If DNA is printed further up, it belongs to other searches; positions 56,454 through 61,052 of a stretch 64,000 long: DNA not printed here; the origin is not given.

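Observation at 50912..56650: Two uncharacterised Cys-repeat families organise the 1912-aa giant: a 22-aa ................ unit and a 45-aa six-Cys module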

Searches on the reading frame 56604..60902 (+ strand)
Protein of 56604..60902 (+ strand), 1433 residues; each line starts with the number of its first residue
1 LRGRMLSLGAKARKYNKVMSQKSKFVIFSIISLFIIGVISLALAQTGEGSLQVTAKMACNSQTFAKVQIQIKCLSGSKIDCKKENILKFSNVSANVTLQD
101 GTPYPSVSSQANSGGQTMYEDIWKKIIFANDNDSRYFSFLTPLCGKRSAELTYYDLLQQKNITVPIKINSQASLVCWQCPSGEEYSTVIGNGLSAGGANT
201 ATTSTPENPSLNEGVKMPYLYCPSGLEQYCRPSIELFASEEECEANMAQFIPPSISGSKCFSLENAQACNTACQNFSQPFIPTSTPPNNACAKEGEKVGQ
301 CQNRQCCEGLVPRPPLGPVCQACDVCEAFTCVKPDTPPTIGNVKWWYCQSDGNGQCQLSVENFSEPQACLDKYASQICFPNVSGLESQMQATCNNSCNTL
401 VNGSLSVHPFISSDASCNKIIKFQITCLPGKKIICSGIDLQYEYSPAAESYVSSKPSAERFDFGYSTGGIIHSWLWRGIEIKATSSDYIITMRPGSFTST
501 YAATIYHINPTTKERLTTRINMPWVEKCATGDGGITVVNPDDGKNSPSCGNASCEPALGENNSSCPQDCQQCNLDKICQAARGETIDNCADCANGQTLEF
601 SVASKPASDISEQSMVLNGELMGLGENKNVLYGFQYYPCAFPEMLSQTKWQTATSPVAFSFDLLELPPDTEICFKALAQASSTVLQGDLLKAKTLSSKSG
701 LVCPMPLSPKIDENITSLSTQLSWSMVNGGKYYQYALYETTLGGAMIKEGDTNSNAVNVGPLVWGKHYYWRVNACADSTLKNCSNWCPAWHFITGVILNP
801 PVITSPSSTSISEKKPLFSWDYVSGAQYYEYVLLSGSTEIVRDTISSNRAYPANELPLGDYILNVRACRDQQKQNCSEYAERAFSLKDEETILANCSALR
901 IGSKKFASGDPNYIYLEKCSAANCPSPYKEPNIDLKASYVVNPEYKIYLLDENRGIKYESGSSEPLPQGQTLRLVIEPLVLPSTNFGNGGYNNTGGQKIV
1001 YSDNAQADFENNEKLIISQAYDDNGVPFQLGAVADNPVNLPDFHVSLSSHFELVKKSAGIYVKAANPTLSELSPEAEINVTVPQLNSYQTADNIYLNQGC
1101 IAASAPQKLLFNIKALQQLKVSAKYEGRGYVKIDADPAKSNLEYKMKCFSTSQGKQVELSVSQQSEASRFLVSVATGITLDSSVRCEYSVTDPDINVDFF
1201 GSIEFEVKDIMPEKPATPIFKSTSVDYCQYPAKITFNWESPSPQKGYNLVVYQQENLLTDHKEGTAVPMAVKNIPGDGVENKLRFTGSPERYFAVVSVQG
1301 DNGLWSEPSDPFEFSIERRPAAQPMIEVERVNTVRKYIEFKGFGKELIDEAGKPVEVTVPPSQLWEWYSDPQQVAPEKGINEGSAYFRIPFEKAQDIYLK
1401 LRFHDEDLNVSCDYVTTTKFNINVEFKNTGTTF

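Call 3: search_protein_families(library=pfam, proteins=[window:56604-60902:+], max_evalue=1)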
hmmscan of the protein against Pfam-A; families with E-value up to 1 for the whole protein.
window:56604-60902:+ (1433 aa): 5 families
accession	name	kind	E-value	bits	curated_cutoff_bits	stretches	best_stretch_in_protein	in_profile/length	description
PF25788.1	Ig_Rha78A_N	-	0.0015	19.2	27.4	0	753-796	57-103/105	Rha78A-like, N-terminal immunoglobulin domain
PF04366.17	Ysc84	-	0.031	14.5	25.1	1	1152-1214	47-110/127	Las17-binding protein actin regulator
PF22704.2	CBM13-like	-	0.11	13.1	30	0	161-205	28-73/82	Alpha-galactosidase, CBM13 domain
PF24421.1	Ig_J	-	0.15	12.6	29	1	836-874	53-91/104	Tip attachment protein J, Ig-like domain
PF01068.26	DNA_ligase_A_M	-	0.24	11.5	26.2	1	602-666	61-125/204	ATP dependent DNA ligase domain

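Call 4: search_protein_families(library=ncbifam, proteins=[window:56604-60902:+], max_evalue=1)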
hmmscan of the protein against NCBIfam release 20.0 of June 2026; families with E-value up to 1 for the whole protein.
window:56604-60902:+ (1433 aa): 0 families
